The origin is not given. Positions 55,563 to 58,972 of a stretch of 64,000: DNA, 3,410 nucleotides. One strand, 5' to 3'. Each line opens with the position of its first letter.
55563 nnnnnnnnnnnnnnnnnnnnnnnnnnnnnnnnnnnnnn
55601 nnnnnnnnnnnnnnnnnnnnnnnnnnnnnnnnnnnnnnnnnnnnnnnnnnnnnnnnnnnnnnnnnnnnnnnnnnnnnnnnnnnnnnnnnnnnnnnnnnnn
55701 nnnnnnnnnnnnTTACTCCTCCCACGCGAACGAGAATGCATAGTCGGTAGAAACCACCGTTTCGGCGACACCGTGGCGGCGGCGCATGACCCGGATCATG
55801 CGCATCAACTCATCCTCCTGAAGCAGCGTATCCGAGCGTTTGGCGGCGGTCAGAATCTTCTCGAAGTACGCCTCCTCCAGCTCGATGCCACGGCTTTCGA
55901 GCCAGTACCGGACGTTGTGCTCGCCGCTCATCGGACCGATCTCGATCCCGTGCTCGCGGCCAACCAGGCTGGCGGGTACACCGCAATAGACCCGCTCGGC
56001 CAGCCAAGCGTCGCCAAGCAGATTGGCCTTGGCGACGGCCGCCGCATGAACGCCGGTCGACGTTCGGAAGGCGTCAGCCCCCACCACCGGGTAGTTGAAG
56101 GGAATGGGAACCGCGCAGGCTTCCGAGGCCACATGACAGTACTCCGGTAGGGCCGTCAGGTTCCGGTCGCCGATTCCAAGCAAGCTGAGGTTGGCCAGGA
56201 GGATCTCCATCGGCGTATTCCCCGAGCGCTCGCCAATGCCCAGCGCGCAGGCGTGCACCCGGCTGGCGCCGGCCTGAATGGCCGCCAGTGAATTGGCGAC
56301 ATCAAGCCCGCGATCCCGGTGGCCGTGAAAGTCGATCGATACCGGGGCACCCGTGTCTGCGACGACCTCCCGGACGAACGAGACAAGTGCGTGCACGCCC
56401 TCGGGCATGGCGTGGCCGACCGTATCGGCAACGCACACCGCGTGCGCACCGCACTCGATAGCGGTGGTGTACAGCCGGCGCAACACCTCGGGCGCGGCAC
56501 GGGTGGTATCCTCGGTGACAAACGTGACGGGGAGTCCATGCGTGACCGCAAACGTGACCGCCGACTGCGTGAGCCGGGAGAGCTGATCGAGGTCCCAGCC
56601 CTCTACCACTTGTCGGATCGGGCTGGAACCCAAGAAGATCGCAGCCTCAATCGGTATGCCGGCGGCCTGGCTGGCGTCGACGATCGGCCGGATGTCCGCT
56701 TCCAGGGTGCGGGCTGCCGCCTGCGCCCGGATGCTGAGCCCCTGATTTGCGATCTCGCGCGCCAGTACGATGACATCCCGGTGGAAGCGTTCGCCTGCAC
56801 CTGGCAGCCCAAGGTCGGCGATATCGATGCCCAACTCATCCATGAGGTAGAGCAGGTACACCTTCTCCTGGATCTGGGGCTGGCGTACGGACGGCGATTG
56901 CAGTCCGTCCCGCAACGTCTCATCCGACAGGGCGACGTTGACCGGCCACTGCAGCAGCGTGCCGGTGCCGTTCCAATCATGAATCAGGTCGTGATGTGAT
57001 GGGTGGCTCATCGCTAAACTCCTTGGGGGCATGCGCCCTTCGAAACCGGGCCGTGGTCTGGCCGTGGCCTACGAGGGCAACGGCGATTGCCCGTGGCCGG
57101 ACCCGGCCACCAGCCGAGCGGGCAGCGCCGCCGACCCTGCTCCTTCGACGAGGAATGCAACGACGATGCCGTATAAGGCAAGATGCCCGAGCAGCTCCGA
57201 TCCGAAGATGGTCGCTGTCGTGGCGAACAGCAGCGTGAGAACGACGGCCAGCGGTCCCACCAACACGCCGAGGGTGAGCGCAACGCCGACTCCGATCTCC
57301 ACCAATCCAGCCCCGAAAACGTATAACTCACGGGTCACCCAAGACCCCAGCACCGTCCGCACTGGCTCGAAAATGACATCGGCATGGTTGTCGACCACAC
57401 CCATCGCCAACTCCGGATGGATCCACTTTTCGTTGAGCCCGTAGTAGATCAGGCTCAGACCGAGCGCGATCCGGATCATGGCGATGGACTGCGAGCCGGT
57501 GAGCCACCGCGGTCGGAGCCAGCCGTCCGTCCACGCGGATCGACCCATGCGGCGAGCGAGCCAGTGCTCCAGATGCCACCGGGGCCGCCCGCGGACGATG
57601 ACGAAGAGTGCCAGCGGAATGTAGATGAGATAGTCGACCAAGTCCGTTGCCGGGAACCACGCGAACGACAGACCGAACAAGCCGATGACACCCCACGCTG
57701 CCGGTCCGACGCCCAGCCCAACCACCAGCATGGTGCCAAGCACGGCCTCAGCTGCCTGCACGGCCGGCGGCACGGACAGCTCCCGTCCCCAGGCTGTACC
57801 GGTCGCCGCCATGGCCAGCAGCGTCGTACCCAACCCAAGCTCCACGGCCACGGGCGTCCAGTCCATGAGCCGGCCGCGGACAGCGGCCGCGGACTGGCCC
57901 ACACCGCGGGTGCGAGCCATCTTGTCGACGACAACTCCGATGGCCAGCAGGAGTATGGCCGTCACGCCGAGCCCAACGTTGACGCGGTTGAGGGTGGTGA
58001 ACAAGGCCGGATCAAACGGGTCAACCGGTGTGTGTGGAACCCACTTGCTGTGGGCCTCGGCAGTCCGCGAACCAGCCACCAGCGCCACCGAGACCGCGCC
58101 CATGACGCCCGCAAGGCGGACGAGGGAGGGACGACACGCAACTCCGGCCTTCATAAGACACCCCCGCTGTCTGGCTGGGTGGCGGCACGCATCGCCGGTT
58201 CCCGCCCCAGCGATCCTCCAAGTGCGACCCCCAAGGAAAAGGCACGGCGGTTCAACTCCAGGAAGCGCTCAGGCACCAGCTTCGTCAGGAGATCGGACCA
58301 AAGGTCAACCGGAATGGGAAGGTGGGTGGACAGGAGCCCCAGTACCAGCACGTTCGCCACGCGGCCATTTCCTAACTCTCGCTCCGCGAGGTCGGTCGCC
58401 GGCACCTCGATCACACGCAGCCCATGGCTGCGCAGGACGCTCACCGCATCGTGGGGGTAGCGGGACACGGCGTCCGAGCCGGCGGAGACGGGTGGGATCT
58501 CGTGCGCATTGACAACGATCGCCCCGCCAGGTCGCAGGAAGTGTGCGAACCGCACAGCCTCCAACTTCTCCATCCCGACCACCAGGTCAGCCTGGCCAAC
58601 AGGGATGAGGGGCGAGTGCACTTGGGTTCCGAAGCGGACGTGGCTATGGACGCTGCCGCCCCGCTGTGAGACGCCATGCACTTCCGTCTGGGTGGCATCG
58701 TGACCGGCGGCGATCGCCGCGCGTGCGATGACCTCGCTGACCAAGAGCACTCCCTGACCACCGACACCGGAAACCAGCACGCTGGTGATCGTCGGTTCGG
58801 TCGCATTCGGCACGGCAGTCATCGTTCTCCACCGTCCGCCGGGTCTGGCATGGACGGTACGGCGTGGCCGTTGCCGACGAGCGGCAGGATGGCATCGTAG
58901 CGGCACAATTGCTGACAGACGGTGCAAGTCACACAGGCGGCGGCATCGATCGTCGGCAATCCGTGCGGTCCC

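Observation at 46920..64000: A single-strand array of 16 genes joins an aryl-pyruvate oxidoreductase, a LeuA/LeuCD/LeuB-type 2-oxoacid elongation module, a beta-oxidation trio, a Mo enzyme like 4-hydroxybenzoyl-CoA reductase and a PaaX regulator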

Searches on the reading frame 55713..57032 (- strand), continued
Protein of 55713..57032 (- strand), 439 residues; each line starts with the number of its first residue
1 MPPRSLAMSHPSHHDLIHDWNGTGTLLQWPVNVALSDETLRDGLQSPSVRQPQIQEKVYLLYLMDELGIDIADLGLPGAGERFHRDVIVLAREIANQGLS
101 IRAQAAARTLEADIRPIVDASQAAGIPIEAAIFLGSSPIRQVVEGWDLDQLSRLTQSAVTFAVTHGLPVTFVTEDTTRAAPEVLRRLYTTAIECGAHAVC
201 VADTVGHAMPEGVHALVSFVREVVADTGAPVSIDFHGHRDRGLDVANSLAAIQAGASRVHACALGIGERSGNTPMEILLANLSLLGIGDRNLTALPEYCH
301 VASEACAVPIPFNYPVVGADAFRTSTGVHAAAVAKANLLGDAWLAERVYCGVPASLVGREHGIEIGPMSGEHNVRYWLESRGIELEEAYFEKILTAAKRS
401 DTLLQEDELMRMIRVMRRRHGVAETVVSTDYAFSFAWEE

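Call 67: find_encoding_contigs(protein=P0059, flank=10000, max_places=1)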
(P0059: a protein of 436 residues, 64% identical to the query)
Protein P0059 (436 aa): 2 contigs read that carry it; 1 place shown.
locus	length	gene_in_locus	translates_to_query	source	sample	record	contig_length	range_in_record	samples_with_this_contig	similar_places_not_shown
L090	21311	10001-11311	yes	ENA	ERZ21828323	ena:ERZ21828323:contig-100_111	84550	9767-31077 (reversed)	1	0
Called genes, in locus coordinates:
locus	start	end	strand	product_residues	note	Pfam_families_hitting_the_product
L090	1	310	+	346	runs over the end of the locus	PF00378:ECH_1, PF16113:ECH_2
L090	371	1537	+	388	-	PF06050:HGD-D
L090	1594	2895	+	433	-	PF06050:HGD-D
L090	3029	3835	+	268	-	PF01869:BcrAD_BadFG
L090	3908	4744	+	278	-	PF01869:BcrAD_BadFG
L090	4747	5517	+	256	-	PF00378:ECH_1, PF16113:ECH_2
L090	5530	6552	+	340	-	PF08240:ADH_N, PF16912:Glu_dehyd_C, PF01262:AlaDh_PNT_C (weak), PF00107:ADH_zinc_N, PF13602:ADH_zinc_N_2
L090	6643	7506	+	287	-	PF04909:Amidohydro_2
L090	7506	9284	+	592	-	PF01855:POR_N, PF00037:Fer4 (faint), PF02775:TPP_enzyme_C, PF14697:Fer4_21 (weak)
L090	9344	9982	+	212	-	PF01558:POR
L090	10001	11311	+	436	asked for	PF00682:HMGL-like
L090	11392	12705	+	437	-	PF13433:Peripla_BP_5, PF13458:Peripla_BP_6, PF01094:ANF_receptor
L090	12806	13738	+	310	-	PF02653:BPD_transp_2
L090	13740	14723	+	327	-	PF02653:BPD_transp_2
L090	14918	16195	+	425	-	PF00501:AMP-binding, PF14535:AMP-binding_C_2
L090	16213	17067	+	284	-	PF00005:ABC_tran, PF13304:AAA_21 (faint), PF12399:BCA_ABC_TP_C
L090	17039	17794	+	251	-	PF00005:ABC_tran, PF13304:AAA_21 (faint)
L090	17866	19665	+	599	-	PF01855:POR_N, PF12837:Fer4_6 (faint), PF02775:TPP_enzyme_C, PF14697:Fer4_21 (faint)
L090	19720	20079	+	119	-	PF05635:23S_rRNA_IVP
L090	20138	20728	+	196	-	PF01558:POR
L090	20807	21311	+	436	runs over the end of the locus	PF00501:AMP-binding, PF14535:AMP-binding_C_2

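Call 68: find_encoding_contigs(protein=P0037, flank=10000, max_places=1)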
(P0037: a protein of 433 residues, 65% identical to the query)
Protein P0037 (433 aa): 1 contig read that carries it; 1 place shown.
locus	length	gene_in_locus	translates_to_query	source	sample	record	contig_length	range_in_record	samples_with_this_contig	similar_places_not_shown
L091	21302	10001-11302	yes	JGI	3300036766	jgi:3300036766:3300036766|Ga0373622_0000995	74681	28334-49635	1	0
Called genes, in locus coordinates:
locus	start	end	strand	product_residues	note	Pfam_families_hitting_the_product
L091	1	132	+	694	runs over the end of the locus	PF05378:Hydant_A_N, PF01968:Hydantoinase_A, PF19278:Hydant_A_C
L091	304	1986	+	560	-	PF02538:Hydantoinase_B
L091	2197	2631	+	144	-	PF13279:4HBT_2, PF03061:4HBT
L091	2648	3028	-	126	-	-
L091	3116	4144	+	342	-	PF08240:ADH_N, PF16912:Glu_dehyd_C (weak), PF01262:AlaDh_PNT_C (weak), PF00107:ADH_zinc_N, PF13602:ADH_zinc_N_2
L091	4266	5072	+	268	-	PF04909:Amidohydro_2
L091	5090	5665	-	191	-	PF05685:Uma2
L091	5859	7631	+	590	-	PF01855:POR_N, PF00037:Fer4 (faint), PF02775:TPP_enzyme_C, PF14697:Fer4_21 (weak)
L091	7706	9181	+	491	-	PF00331:Glyco_hydro_10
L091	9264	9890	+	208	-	PF01558:POR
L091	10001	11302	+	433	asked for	PF00682:HMGL-like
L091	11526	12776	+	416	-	PF13433:Peripla_BP_5, PF13458:Peripla_BP_6, PF01094:ANF_receptor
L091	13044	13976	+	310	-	PF02653:BPD_transp_2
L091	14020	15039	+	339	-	PF02653:BPD_transp_2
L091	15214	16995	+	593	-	PF00188:CAP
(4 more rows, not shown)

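Call 80: search_solved_structures(query=L009:720-2018:+, max_evalue=0.001)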
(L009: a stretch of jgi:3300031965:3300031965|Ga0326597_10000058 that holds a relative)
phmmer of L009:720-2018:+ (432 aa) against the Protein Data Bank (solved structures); distinct sequences matched with E-value up to 0.001: 5.
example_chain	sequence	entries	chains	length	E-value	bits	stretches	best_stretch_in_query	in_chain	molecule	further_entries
9g87_A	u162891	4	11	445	1.9e-145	488.2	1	7-430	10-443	3-methylbenzoyl-CoA reductase beta subunit MbdO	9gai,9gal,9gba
3o3m_A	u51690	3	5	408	6.9e-32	114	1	25-427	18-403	alpha subunit 2-hydroxyisocaproyl-CoA dehydratase | alpha-subunit 2-hydroxyisocaproyl-CoA dehydratase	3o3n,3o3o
8s02_A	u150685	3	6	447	1.1e-24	90.4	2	72-306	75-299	BzdO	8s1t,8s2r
7yyl_C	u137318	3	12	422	6.6e-13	51.5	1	165-420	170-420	Dehydratase family protein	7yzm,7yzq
6eno_A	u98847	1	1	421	8.1e-13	51.2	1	165-419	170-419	Dehydratase family protein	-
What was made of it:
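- On Class I (ATP-dependent) aryl-CoA reductase, MBR/Bcr type (upstream neighbour in relatives): The score to MbdO (9G87) is 488 bits, against 114 bits to a dehydratase (call 80).
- One L009 subunit scores 488 bits to the 3-methylbenzoyl-CoA reductase subunit MbdO, against 114 bits to a 2-hydroxyacyl-CoA dehydratase (call 80).
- Tried and rejected: I rejected it because the L009 subunit scores 488 bits to MbdO against 114 bits to a dehydratase (call 80).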

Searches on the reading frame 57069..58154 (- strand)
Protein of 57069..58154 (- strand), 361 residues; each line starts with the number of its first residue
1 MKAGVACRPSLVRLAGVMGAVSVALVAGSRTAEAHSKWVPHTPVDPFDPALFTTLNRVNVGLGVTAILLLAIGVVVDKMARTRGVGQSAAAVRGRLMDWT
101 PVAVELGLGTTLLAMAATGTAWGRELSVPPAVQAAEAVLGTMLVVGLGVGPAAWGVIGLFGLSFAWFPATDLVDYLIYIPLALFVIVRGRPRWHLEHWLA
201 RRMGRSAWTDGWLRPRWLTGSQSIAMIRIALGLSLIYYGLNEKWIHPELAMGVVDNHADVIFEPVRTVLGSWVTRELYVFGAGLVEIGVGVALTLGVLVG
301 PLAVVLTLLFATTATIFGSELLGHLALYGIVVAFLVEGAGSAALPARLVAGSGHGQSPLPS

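Call 5: search_protein_families(library=pfam, proteins=[window:57069-58154:-])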
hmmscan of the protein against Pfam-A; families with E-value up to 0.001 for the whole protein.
window:57069-58154:- (361 aa): 0 families

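Call 7: search_protein_families(library=ncbifam, proteins=[window:57069-58154:-], max_evalue=0.00001)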
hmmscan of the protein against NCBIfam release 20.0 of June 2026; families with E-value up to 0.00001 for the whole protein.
window:57069-58154:- (361 aa): 0 families

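Call 63: find_homologous_proteins(query=window:57069-58154:-)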
Query window:57069-58154:- (361 aa): 4 proteins with E <= 0.001 among 8000 candidates.
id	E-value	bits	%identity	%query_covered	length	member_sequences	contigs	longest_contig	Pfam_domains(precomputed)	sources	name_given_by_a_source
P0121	3.5e-193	660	100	86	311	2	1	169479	-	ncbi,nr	ncbi:MAG: hypothetical protein IT332_10860 [Ardenticatenales bacterium]|nr:hypothetical protein [Ard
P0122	6.1e-8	50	26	69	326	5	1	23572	PF07681.18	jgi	jgi:uncharacterized membrane protein YphA (DoxX/SURF4 family)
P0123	1.6e-5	42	28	87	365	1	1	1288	PF07681.18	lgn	-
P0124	3.4e-4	38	34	32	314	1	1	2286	-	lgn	-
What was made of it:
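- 57069..58154 (-): Orphan DoxX-like membrane protein. It is a lineage-specific insertion and not part of the conserved unit. Among 5.8 billion proteins, the search found only the protein itself and three weak hits, two of them DoxX-family (call 63).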

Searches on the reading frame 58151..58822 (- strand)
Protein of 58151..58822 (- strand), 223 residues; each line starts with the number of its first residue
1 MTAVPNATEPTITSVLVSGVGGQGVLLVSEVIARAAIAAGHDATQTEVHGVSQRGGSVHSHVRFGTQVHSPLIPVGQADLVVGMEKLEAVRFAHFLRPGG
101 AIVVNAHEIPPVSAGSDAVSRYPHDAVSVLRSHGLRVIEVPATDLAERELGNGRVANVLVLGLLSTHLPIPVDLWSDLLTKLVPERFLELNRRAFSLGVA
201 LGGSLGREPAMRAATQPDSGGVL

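Call 5: search_protein_families(library=pfam, proteins=[window:58151-58822:-])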
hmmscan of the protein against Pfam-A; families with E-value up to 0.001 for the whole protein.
window:58151-58822:- (223 aa): 1 family
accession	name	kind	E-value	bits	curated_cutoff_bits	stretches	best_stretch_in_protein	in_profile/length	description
PF01558.24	POR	-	1.1e-41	143.3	27.4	1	21-199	1-172/173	Pyruvate ferredoxin/flavodoxin oxidoreductase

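Call 7: search_protein_families(library=ncbifam, proteins=[window:58151-58822:-], max_evalue=0.00001)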
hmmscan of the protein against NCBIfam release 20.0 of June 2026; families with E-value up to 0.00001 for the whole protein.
window:58151-58822:- (223 aa): 24 families
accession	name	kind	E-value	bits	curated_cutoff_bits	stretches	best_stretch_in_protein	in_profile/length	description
NF005322.0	PRK06853.1-2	equivalog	2.3e-64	216.8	237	1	11-201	4-192/197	indolepyruvate oxidoreductase subunit beta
NF005325.0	PRK06853.1-5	equivalog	4.9e-58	196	230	1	13-200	4-189/192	indolepyruvate oxidoreductase subunit beta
TIGR03334.1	IOR_beta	equivalog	1.1e-46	159.2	205.8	1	15-199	3-188/189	indolepyruvate ferredoxin oxidoreductase subunit beta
NF005323.0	PRK06853.1-3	equivalog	2.1e-44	151.9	238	1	14-199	8-192/197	indolepyruvate oxidoreductase subunit beta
NF004917.0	PRK06274.1-3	equivalog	1.5e-41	142.5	284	1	15-197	5-188/203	indolepyruvate oxidoreductase subunit beta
NF005324.0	PRK06853.1-4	equivalog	6.1e-37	127.4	222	1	14-201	4-188/196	indolepyruvate oxidoreductase subunit beta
NF005326.0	PRK06853.1-6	equivalog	4.4e-33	114.8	348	1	15-200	6-194/202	indolepyruvate oxidoreductase subunit beta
NF004918.0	PRK06274.1-4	equivalog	8.3e-33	113.8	278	1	14-196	4-186/202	indolepyruvate oxidoreductase subunit beta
NF005328.0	PRK06853.2-2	equivalog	1.1e-28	100.3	240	1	14-165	5-150/192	indolepyruvate oxidoreductase subunit beta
NF004916.0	PRK06274.1-2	equivalog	2.2e-25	89.8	227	1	15-117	5-106/178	indolepyruvate oxidoreductase subunit beta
NF004915.0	PRK06274.1-1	equivalog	6.5e-25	87.7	274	1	15-201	5-191/194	indolepyruvate oxidoreductase subunit beta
NF005327.0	PRK06853.2-1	equivalog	4.1e-22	78.9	242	1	14-164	5-150/194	indolepyruvate oxidoreductase subunit beta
NF009589.0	PRK13030.1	subfamily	2.7e-21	75.1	816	1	11-199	727-924/1170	indolepyruvate ferredoxin oxidoreductase family protein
NF009588.0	PRK13029.1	subfamily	9e-18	63.6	952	1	13-199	745-940/1196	indolepyruvate ferredoxin oxidoreductase family protein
NF005329.0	PRK06853.2-4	equivalog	3.5e-16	59.9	267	1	14-108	3-103/175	indolepyruvate oxidoreductase subunit beta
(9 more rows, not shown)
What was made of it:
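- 58151..58822 (-): IOR beta subunit. PF01558 is present, and NF005322 scores 217 bits against a cut-off of 237 (calls 5, 7).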
